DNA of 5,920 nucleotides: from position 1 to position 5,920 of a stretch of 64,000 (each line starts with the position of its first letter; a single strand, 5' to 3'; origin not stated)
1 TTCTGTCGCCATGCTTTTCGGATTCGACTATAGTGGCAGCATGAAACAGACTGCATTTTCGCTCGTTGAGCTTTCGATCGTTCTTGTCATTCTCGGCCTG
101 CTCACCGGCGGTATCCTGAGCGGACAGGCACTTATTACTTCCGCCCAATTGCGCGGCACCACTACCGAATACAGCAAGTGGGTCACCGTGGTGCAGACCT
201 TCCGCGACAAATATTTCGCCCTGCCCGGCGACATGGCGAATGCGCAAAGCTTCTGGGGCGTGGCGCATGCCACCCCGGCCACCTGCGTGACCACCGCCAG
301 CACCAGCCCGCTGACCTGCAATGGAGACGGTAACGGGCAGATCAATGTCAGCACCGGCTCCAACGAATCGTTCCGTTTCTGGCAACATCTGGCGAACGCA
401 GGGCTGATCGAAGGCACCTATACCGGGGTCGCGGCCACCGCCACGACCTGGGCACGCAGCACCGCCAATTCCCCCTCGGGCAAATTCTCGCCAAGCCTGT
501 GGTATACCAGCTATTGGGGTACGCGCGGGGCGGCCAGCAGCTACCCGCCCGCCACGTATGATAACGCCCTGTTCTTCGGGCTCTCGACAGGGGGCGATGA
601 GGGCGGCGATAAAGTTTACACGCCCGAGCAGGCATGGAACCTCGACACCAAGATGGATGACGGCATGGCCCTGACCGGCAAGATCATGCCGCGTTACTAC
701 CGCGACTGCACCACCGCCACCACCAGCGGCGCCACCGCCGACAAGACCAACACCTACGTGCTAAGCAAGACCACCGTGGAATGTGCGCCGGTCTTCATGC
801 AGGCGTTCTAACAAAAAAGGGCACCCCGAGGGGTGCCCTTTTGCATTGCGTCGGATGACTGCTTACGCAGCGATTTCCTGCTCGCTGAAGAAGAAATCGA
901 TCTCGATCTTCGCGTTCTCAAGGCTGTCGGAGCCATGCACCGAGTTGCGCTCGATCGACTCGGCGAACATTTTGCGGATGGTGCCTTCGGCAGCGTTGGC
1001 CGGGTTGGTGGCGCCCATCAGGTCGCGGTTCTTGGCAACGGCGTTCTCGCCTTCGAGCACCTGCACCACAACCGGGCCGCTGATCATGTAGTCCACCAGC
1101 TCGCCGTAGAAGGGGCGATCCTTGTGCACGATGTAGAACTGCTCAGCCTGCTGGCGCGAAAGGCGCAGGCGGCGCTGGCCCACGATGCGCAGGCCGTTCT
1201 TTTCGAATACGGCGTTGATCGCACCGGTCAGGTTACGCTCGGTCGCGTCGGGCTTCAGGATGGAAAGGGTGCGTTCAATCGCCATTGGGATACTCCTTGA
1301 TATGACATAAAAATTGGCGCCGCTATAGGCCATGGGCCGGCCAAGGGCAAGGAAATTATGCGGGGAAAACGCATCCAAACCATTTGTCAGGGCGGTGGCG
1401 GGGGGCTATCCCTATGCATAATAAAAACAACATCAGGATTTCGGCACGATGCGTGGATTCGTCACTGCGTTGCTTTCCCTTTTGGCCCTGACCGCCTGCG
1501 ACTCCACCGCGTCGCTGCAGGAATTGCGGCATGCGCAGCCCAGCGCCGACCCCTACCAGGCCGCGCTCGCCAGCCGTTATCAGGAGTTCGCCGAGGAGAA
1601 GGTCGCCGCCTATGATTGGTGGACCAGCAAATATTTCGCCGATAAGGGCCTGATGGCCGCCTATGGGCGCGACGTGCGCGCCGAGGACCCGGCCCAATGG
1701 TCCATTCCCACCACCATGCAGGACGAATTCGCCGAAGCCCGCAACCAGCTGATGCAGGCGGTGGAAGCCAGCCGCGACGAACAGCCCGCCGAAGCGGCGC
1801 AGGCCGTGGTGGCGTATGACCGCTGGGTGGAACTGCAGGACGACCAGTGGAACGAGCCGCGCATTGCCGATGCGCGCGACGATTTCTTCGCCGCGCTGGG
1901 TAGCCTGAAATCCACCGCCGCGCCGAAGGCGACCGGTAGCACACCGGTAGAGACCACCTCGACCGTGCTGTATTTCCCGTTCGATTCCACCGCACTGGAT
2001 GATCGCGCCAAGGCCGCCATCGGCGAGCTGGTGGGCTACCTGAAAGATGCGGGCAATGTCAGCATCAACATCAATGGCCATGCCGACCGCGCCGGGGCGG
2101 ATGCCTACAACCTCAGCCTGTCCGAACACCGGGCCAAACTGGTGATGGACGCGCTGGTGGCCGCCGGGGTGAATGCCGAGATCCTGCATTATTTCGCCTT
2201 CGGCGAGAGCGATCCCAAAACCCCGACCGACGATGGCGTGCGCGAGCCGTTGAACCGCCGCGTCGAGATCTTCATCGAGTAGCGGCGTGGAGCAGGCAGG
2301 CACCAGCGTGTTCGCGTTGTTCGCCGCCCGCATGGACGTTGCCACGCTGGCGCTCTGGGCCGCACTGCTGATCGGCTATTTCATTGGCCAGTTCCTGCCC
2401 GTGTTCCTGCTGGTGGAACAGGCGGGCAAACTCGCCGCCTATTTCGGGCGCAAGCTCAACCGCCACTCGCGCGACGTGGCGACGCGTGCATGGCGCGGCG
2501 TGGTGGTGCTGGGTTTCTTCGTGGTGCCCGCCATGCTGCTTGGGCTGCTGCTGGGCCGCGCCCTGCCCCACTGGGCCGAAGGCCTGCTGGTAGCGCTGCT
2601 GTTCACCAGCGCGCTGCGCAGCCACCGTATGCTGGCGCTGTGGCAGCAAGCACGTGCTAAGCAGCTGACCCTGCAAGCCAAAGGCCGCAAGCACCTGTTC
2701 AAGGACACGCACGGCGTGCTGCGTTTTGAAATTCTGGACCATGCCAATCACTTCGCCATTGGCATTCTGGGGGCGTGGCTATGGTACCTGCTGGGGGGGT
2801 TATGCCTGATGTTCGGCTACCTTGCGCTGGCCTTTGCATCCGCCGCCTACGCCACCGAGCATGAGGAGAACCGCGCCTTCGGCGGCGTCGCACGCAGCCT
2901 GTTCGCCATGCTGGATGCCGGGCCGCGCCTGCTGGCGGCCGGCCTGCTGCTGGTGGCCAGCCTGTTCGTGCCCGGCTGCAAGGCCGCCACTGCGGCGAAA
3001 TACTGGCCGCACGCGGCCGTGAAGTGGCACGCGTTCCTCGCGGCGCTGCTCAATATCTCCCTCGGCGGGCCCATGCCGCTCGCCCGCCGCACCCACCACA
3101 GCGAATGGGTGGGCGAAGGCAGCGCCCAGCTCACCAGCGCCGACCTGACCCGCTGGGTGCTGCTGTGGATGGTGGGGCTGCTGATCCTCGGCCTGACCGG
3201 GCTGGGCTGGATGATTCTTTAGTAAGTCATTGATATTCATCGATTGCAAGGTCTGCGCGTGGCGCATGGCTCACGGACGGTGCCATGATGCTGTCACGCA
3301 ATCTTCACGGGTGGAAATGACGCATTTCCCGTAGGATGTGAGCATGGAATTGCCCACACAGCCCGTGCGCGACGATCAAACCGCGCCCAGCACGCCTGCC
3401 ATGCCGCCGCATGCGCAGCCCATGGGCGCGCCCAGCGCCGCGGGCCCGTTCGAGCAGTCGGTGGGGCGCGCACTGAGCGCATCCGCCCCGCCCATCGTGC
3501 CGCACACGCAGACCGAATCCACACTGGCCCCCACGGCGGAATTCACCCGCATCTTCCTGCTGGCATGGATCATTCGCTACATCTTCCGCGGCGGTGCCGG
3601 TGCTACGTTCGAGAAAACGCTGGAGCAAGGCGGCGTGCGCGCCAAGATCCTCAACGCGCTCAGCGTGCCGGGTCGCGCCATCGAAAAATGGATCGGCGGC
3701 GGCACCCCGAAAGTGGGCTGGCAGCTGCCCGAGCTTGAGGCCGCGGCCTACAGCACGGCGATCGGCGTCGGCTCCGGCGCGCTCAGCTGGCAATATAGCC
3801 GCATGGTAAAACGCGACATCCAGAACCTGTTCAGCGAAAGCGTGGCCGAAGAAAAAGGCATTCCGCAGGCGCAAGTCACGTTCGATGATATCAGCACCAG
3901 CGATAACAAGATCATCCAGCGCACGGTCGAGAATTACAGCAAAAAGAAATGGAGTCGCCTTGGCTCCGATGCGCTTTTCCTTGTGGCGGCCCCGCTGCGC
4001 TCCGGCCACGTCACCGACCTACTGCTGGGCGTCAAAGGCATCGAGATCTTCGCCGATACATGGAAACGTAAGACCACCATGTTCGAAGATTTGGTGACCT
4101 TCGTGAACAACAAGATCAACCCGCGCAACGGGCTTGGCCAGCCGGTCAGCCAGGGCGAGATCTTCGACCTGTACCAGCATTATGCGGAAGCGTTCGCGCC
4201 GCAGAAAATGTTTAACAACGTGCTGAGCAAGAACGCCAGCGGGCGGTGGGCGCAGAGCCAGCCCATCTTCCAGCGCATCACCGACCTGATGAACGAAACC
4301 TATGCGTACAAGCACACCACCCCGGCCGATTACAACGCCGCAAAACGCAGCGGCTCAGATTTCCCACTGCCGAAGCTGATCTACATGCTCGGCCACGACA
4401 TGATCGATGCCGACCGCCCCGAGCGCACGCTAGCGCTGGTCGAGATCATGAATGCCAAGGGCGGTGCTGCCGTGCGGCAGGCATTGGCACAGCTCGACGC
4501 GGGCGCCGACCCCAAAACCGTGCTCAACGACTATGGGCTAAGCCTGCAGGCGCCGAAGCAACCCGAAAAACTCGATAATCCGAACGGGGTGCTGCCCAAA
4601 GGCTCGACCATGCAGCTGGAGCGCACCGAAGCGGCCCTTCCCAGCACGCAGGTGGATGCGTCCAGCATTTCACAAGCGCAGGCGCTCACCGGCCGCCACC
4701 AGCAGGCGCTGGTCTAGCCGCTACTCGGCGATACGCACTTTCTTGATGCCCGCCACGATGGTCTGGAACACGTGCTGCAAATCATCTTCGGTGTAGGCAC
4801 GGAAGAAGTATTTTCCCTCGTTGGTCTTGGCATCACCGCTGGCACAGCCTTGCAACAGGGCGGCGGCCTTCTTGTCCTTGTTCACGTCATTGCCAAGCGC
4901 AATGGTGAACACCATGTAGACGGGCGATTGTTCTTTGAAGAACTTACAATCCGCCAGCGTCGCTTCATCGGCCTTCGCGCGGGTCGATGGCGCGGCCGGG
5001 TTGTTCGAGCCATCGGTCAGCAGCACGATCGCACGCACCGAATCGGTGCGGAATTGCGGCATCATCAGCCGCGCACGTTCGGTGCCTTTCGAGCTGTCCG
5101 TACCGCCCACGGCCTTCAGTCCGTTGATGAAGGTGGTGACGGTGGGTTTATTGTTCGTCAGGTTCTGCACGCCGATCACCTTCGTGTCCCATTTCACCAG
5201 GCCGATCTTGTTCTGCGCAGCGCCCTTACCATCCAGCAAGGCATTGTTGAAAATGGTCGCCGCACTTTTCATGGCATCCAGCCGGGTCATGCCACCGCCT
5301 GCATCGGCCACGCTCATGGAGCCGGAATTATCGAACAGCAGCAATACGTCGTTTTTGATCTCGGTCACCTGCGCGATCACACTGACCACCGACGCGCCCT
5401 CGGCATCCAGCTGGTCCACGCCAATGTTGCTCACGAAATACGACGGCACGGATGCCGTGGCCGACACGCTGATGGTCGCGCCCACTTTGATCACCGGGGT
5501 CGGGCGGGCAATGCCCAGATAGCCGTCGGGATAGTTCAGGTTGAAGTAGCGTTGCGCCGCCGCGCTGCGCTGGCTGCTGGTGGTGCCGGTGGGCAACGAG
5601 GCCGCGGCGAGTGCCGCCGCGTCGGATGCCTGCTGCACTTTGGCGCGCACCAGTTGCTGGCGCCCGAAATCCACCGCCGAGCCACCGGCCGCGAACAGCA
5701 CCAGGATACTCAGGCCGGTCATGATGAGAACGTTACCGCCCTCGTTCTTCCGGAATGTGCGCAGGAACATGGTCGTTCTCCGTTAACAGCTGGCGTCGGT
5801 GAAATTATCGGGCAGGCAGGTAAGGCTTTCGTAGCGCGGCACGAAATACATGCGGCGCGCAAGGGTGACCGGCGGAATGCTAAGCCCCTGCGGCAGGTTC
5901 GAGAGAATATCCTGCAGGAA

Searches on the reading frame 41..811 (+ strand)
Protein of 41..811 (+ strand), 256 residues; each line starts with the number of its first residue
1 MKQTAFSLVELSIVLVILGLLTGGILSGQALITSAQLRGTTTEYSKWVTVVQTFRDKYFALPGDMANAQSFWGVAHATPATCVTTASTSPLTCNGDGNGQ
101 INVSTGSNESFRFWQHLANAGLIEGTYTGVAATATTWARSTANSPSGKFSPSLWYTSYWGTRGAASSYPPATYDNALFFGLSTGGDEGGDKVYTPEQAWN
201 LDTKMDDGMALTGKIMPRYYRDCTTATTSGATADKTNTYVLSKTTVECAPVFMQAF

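Call 4: search_protein_families(library=pfam, proteins=[window:41-811:+], max_evalue=1)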
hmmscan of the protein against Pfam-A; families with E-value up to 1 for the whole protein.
window:41-811:+ (256 aa): 2 families
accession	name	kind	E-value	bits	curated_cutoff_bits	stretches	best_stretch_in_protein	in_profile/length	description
PF07963.17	N_methyl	-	0.00027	20.8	21.2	1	2-26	3-27/27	Prokaryotic N-terminal methylation motif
PF13573.12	SprB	-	0.013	15.6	28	1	85-104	1-20/37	SprB repeat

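Call 5: search_protein_families(library=ncbifam, proteins=[window:41-811:+], max_evalue=1)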
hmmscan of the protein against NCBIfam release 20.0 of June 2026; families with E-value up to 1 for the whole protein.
window:41-811:+ (256 aa): 3 families
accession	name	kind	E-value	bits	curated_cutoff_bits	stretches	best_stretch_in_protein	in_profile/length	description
TIGR02532.1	IV_pilin_GFxxxE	domain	0.0011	18.7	16.3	1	3-25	1-23/24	prepilin-type N-terminal cleavage/methylation domain-containing protein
TIGR01708.2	typeII_sec_gspH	equivalog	0.095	12.7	80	1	5-26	3-24/169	type II secretion system minor pseudopilin GspH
TIGR01710.1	typeII_sec_gspG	equivalog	0.13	12.3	88.85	1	5-25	2-22/134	type II secretion system major pseudopilin GspG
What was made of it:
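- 41..811 (+): Family copy 1 (256 aa; leader MKQTA, then FSLVELS...). TIGR02532 18.7 bits against a cutoff of 16.3 (call 5).
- On T2SS major pseudopilin GspG (TIGR01710) and minor pseudopilin GspH (TIGR01708): Scores are 12-19 bits against cutoffs of 80-89 and cover the N-terminus only (call 5).
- Scores are 12-19 bits against cutoffs of 80-89 and cover the N-terminal residues only (call 5).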

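Call 8: search_solved_structures(query=A1, max_evalue=10, show_alignments=2)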
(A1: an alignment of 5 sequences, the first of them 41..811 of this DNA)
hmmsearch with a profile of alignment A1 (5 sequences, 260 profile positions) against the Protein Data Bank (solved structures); distinct sequences matched with E-value up to 10: 1.
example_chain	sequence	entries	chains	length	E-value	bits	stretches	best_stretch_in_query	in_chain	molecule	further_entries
4nqg_A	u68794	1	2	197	1.4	11.7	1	71-133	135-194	Mitrocomin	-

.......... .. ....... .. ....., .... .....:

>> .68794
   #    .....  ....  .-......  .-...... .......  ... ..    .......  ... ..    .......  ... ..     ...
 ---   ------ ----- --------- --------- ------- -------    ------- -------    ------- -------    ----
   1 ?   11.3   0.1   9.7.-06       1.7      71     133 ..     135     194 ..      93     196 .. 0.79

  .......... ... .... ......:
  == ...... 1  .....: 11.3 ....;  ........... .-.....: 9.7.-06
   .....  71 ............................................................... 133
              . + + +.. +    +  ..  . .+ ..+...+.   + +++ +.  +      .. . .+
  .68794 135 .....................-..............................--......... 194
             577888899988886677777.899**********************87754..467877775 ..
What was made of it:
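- Tried and rejected: PDB sequence search with the five-copy profile (call 8).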

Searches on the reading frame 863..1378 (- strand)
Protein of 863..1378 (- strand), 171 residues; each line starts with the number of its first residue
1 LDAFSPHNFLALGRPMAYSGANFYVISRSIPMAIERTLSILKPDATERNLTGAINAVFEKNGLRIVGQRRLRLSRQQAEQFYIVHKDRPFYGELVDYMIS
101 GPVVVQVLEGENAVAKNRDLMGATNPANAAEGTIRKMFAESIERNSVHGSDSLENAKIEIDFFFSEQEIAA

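Call 18: search_protein_families(library=pfam, proteins=[window:863-1378:-], max_evalue=0.001)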
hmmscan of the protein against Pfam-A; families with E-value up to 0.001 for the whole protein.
window:863-1378:- (171 aa): 1 family
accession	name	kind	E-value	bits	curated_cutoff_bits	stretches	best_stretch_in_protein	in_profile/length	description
PF00334.24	NDK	-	1.2e-54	184.2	27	1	35-169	1-135/135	Nucleoside diphosphate kinase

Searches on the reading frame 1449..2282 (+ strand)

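Call 18: search_protein_families(library=pfam, proteins=[window:1449-2282:+], max_evalue=0.001)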
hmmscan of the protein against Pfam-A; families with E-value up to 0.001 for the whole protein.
window:1449-2282:+ (277 aa): 1 family
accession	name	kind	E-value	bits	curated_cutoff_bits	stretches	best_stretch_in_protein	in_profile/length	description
PF00691.25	OmpA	-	1e-17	64.7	27.2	1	175-270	1-98/98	OmpA family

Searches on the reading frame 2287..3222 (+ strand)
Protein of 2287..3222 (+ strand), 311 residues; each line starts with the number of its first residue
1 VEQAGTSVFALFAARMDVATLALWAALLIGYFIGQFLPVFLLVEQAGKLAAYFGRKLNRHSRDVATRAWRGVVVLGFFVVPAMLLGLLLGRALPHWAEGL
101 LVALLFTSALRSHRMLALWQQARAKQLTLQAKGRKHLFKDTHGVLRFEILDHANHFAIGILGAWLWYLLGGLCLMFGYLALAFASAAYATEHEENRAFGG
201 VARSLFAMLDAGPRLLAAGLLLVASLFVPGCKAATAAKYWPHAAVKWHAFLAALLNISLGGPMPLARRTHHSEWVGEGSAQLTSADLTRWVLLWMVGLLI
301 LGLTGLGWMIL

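Call 18: search_protein_families(library=pfam, proteins=[window:2287-3222:+], max_evalue=0.001)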
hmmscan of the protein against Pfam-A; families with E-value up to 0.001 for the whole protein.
window:2287-3222:+ (311 aa): 1 family
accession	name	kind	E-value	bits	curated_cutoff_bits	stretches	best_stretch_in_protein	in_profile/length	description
PF03186.18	CobD_Cbib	-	3.1e-09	37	34.4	1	24-291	2-279/282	CobD/Cbib protein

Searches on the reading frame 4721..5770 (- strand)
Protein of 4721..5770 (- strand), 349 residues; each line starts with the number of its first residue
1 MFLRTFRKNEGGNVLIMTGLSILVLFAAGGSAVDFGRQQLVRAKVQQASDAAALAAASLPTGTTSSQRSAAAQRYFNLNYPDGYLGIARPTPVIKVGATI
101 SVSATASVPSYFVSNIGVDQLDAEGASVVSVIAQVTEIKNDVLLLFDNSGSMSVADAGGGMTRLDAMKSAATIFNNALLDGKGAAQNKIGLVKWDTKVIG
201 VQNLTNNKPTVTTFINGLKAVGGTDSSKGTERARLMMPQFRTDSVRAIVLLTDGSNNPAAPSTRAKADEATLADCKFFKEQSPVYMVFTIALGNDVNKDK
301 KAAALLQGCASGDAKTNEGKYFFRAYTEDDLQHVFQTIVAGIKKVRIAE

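Call 18: search_protein_families(library=pfam, proteins=[window:4721-5770:-], max_evalue=0.001)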
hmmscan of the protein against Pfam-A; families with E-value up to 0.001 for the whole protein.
window:4721-5770:- (349 aa): 3 families
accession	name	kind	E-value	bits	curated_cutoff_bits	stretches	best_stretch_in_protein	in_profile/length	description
PF13519.12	VWA_2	-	7.4e-14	52.7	27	1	142-254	1-106/107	von Willebrand factor type A domain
PF13400.11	Tad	-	3.9e-09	37.1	22.3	1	12-58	1-46/47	Putative Flp pilus-assembly TadE/G-like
PF00092.34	VWA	-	7.4e-07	30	23.8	1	141-334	1-171/174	von Willebrand factor type A domain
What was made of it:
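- Checked: The window does contain six TadE/TadG-like pseudopilin genes at 4721..9868 (call 18).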
